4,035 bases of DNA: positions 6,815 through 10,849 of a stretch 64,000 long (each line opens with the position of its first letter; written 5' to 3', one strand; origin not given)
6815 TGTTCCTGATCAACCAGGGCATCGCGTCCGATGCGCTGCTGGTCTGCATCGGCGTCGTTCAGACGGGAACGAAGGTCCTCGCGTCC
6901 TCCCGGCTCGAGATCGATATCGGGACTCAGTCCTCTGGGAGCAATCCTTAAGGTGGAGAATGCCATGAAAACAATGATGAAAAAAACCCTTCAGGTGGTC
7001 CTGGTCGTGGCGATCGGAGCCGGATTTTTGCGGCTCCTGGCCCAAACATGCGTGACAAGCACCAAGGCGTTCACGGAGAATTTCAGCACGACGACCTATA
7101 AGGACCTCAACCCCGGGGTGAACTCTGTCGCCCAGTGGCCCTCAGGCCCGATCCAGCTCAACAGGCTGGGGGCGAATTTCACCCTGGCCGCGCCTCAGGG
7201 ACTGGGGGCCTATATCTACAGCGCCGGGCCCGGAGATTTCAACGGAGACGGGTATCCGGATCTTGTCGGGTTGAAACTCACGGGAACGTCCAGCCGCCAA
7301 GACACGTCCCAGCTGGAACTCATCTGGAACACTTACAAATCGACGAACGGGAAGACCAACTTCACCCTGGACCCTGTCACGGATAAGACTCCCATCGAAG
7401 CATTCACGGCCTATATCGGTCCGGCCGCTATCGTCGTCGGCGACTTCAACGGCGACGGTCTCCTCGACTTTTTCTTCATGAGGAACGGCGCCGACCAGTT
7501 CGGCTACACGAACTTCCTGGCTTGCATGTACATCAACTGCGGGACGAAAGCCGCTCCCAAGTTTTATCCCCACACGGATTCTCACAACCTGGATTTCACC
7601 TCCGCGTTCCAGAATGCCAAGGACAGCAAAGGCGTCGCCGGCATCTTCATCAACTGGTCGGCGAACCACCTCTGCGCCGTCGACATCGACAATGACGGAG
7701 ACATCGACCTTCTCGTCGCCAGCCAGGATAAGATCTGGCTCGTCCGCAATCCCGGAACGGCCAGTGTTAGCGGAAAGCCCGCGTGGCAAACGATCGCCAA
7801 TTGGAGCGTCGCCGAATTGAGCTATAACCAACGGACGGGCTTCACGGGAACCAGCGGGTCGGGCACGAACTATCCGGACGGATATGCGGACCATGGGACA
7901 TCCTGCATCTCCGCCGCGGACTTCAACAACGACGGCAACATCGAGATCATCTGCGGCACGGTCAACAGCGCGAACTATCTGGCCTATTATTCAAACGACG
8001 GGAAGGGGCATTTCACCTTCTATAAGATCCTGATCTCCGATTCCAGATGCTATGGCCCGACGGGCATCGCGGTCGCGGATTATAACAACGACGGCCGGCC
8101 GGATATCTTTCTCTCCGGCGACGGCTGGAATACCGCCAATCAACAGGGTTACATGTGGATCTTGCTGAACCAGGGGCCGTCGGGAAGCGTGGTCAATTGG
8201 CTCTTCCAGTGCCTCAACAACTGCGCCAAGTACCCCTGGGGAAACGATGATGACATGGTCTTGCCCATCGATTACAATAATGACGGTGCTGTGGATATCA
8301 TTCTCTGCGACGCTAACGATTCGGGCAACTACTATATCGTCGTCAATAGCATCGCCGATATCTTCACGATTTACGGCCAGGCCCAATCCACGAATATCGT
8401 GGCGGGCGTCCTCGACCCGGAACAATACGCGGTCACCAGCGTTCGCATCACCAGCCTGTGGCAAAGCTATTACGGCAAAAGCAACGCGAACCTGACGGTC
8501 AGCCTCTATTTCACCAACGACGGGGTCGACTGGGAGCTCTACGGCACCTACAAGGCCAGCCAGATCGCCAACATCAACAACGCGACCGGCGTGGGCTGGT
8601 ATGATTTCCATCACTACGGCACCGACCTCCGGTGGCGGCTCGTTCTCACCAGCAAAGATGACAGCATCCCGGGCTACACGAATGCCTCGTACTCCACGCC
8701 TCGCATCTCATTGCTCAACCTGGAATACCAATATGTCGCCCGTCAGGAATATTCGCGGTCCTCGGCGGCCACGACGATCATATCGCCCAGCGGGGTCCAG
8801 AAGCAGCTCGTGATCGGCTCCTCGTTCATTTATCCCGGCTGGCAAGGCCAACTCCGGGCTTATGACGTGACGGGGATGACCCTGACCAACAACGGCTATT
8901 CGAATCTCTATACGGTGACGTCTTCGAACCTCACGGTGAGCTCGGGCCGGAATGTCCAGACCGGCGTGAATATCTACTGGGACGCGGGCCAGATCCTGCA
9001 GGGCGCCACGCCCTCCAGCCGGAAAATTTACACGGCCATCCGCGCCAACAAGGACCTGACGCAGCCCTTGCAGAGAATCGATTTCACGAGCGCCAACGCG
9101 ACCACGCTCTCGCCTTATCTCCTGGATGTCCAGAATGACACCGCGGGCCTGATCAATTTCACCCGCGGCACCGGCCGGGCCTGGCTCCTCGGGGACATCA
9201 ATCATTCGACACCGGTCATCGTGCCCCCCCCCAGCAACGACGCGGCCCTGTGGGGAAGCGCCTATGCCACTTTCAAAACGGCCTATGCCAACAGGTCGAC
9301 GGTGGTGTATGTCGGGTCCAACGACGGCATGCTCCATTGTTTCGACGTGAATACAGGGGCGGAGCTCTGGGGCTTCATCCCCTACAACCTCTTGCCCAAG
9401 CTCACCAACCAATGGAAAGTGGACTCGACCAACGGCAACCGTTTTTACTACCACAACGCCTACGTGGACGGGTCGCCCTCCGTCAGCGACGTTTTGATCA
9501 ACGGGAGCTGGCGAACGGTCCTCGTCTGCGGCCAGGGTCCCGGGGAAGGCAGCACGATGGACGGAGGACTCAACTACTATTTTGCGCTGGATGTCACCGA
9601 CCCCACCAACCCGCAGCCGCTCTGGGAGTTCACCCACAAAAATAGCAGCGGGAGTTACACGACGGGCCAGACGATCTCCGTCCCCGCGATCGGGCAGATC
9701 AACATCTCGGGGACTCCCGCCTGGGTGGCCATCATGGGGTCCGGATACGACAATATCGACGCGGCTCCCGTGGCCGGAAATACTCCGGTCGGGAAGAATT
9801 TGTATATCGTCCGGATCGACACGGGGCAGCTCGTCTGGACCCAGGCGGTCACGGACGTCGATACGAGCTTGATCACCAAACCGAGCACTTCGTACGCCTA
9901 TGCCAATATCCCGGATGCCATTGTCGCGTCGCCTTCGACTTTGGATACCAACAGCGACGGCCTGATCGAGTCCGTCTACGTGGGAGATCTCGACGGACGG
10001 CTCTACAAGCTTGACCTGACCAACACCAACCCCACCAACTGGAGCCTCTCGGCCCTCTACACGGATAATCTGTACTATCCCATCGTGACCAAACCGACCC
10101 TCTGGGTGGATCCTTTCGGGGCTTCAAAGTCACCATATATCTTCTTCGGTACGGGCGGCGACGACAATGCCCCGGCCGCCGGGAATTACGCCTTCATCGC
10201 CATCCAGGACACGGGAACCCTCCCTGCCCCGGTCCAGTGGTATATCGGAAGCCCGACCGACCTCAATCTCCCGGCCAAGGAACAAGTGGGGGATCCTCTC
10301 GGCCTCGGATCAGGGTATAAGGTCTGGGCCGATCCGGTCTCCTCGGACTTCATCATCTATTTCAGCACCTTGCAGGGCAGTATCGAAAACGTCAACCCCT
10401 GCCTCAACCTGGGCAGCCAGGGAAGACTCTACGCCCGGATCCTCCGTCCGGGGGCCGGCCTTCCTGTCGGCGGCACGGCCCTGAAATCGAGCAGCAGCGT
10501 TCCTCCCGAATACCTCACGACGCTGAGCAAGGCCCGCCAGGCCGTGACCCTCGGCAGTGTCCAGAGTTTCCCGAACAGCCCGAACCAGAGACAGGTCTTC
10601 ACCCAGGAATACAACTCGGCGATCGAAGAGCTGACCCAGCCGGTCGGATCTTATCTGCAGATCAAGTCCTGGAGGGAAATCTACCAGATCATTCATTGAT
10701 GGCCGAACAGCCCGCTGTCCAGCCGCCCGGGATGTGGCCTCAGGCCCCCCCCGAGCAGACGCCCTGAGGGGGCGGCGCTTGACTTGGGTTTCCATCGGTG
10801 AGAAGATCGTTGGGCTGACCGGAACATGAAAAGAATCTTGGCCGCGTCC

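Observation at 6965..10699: PilY1 homolog in which the usual N-terminal vWA region is replaced by a multi-blade FG-GAP/VCBS (integrin-alpha-like) propeller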

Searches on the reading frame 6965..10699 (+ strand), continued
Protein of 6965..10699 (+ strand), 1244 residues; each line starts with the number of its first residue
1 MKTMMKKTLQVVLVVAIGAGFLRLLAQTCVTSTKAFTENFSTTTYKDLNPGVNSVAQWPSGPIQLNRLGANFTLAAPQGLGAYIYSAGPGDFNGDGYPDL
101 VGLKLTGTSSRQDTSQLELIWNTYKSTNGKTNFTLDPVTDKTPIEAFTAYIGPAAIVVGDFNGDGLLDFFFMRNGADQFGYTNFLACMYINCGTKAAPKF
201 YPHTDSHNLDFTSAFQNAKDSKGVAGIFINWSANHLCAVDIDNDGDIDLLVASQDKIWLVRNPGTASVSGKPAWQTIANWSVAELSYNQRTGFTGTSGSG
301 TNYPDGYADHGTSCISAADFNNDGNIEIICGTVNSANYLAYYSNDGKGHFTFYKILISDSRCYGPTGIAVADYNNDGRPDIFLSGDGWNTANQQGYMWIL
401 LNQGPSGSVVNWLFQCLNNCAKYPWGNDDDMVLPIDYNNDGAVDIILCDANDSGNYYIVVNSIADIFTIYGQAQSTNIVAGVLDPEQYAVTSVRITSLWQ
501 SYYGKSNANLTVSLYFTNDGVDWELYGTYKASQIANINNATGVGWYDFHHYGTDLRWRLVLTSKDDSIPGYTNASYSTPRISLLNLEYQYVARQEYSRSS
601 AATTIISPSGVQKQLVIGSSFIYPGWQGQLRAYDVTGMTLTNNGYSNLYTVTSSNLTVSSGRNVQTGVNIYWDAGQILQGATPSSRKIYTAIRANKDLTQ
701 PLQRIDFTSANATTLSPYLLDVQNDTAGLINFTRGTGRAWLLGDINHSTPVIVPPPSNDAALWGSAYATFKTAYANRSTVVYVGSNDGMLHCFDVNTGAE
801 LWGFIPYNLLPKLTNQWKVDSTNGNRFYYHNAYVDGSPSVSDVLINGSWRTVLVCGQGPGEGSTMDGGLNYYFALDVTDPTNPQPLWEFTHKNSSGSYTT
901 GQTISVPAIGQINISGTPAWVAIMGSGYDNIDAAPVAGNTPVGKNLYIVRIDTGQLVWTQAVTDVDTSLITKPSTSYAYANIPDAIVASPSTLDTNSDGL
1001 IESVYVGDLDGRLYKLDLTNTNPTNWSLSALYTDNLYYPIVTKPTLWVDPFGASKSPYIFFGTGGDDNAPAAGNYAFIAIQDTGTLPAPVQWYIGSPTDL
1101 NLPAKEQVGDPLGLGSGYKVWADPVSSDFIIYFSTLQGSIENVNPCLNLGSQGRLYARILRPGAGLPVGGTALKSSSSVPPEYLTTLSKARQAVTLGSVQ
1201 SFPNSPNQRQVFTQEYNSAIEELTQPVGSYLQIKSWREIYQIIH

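Call 10: search_solved_structures(query=window:6965-10696:+, max_evalue=0.01, show_alignments=2)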
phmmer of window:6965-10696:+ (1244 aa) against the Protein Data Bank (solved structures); distinct sequences matched with E-value up to 0.01: 3.
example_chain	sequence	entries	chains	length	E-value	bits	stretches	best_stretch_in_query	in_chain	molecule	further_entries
3hx6_A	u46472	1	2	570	2.1e-25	91.9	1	740-1019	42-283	Type 4 fimbrial biogenesis protein PilY1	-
9etn_A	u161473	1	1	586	0.00053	21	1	287-449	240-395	Cartilage acidic protein 1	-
5kvb_A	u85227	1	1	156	0.0048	17.8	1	519-567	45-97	Gamma-hexachlorocyclohexane dehydrochlorinase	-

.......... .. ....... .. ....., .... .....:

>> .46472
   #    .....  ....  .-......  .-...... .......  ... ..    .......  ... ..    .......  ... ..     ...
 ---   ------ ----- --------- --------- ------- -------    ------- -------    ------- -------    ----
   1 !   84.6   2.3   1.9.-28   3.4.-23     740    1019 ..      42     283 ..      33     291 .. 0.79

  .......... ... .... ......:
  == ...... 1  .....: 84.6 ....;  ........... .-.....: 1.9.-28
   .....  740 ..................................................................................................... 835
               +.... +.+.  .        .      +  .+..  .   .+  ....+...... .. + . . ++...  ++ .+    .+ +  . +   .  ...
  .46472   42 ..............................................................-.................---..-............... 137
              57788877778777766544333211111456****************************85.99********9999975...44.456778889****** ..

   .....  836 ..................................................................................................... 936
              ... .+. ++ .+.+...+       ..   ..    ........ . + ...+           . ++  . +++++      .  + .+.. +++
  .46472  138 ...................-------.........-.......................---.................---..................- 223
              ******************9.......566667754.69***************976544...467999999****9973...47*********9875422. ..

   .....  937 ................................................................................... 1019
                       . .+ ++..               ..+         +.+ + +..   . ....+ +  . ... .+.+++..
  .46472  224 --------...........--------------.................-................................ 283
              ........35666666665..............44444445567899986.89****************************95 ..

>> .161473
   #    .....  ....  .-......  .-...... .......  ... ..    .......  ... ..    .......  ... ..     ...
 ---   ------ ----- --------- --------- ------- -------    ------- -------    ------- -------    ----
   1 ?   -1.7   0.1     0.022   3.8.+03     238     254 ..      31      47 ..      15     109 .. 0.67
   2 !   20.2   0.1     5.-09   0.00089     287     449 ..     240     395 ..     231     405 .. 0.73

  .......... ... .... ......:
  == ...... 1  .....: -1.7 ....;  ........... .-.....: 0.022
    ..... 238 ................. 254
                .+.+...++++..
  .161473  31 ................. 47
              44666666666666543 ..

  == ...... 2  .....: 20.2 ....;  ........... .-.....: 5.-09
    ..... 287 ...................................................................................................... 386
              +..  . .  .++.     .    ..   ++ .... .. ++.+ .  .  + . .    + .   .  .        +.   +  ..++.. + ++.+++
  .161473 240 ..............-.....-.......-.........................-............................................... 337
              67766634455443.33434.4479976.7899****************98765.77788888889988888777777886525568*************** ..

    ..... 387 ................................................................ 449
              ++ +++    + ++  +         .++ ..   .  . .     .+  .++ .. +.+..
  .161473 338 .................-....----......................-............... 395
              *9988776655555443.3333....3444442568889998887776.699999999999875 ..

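Call 12: find_related_loci(query=window:6965-10696:+, collection=genome_contigs, flank=8000)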
Query window:6965-10696:+ (1244 aa) in genome_contigs; peptide patterns used: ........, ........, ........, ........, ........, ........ (x = any residue, [..] = any of these).
43 stretches matched a pattern; 3 encode a relative of the query (tblastn E <= 1e-3); 3 distinct loci.
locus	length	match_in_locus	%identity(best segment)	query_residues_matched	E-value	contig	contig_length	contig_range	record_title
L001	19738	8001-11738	83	1-1244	0e+0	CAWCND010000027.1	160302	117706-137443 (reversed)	MAG: Candidatus Aminicenantes bacterium isolate MFD03726.bin.3.73 genome assembly, contig: contig_96142, whole genome sh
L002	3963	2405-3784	29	705-1157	8e-30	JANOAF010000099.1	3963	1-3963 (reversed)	MAG: Opitutaceae bacterium isolate VAR_18_metabat_349 VAR_18_k141_165241, whole genome shotgun sequence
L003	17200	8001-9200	32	656-1064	1e-28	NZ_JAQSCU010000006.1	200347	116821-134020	MAG: Methylotenera sp. isolate U-2020 MAG001 NODE_19_length_200347_cov_15.440407, whole genome shotgun sequence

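Call 45: find_encoding_contigs(protein=P0005, flank=7000, max_places=1)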
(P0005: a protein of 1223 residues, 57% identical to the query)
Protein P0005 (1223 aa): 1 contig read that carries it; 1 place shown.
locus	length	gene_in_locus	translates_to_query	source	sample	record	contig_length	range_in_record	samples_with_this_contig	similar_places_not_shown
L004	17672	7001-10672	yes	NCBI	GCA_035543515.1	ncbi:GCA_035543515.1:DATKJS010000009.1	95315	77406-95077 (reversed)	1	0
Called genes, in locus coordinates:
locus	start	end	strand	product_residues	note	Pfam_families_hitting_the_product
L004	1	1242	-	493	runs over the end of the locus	PF00749:tRNA-synt_1c, PF03950:tRNA-synt_1c_C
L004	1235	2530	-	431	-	PF00749:tRNA-synt_1c, PF19269:Anticodon_2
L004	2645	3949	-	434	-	PF01321:Creatinase_N, PF00557:Peptidase_M24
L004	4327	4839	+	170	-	PF07963:N_methyl (weak)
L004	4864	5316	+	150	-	PF07963:N_methyl (weak)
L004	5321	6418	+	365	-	PF07963:N_methyl (weak)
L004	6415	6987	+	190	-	PF14341:PilX_N (weak)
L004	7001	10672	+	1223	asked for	PF01839:FG-GAP (faint), PF13517:FG-GAP_3, PF05567:T4P_PilY1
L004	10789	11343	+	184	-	-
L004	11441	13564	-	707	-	PF02897:Peptidase_S9_N, PF00326:Peptidase_S9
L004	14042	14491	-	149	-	PF04536:TPM_phosphatase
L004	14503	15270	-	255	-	PF04536:TPM_phosphatase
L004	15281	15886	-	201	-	PF04011:LemA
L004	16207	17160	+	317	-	PF00365:PFK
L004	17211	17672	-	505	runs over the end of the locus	PF00890:FAD_binding_2, PF01266:DAO, PF01494:FAD_binding_3 (weak), PF01593:Amino_oxidase, PF01946:Thi4 (weak), PF03486:HI0933_like (weak), PF12831:FAD_oxidored, PF13450:NAD_binding_8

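Call 46: find_encoding_contigs(protein=P0113, flank=7000, max_places=1)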
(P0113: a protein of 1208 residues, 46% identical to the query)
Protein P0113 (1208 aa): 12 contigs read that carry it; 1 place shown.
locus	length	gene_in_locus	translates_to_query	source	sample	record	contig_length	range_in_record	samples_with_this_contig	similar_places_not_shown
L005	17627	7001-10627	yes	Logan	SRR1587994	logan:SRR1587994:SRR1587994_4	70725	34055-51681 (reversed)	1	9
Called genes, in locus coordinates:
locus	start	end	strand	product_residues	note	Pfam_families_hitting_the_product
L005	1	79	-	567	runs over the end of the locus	PF07969:Amidohydro_3, PF01979:Amidohydro_1 (weak)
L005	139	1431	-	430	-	-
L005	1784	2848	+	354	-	PF01544:CorA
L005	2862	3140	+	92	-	-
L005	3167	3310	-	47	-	-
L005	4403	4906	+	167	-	PF07963:N_methyl (weak)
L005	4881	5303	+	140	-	PF07963:N_methyl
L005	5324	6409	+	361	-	PF07963:N_methyl (weak), PF16074:PilW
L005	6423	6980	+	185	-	PF14341:PilX_N (weak)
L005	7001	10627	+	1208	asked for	PF13517:FG-GAP_3, PF05567:T4P_PilY1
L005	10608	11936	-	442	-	PF00989:PAS, PF08448:PAS_4 (weak), PF13426:PAS_9, PF00512:HisKA, PF02518:HATPase_c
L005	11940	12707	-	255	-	PF06750:A24_N_bact, PF01478:Peptidase_A24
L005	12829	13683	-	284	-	-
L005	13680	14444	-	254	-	PF12679:ABC2_membrane_2, PF12730:ABC2_membrane_4 (weak)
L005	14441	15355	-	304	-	PF00005:ABC_tran, PF13304:AAA_21 (weak)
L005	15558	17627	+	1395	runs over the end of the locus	PF01869:BcrAD_BadFG, PF09989:DUF2229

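Call 56: find_encoding_contigs(protein=P0070, flank=7000, max_places=1)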
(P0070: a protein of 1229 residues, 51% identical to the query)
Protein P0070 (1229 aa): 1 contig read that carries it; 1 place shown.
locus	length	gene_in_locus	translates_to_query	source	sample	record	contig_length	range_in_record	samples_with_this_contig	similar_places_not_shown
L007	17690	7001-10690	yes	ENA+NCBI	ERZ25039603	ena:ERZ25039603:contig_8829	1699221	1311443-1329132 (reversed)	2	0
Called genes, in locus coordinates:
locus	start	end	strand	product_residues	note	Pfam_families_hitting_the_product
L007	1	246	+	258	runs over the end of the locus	PF01138:RNase_PH, PF03725:RNase_PH_C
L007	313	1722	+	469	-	PF01145:Band_7, PF15975:Flot (weak)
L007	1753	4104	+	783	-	PF00155:Aminotran_1_2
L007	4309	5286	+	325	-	PF07963:N_methyl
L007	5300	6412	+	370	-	-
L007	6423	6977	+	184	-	-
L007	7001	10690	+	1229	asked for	PF01839:FG-GAP (faint), PF13517:FG-GAP_3, PF05567:T4P_PilY1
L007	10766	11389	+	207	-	-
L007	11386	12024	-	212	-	PF13580:SIS_2, PF01380:SIS (weak)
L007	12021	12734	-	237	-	PF01553:Acyltransferase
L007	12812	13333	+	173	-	PF00432:Prenyltrans (faint), PF13243:SQHop_cyclase_C (faint)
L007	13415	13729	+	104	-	-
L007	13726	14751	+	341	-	PF04015:DUF362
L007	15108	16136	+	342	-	-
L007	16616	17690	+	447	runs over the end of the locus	-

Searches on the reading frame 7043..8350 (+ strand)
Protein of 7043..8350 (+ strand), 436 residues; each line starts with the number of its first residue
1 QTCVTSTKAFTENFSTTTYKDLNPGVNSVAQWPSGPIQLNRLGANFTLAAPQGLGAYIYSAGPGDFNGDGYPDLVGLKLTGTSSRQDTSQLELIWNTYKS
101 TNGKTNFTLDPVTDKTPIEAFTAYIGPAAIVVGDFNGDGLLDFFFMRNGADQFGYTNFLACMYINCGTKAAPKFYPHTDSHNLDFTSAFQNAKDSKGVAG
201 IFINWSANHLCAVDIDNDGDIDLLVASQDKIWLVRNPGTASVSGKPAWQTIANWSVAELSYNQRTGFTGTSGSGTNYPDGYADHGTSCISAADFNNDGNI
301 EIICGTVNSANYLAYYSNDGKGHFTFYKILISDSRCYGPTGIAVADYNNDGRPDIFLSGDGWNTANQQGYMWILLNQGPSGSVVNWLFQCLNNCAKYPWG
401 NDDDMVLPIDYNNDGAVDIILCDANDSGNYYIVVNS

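Call 63: search_protein_families(library=pfam, proteins=[window:7043-8350:+], max_evalue=10)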
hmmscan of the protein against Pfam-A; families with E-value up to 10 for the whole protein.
window:7043-8350:+ (436 aa): 4 families
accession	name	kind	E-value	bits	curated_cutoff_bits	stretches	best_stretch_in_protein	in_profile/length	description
PF13517.12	FG-GAP_3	-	9.3e-31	106.7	26.9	6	293-356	1-60/61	FG-GAP-like repeat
PF01839.29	FG-GAP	-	8e-16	58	22.1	5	59-75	3-19/37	FG-GAP repeat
PF14779.12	BBS1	-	0.031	14.2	27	1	286-310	16-40/254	Ciliary BBSome complex subunit 1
PF14783.12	BBS2_Mid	-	0.037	14.6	27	1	210-307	2-101/108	Ciliary BBSome complex subunit 2, middle region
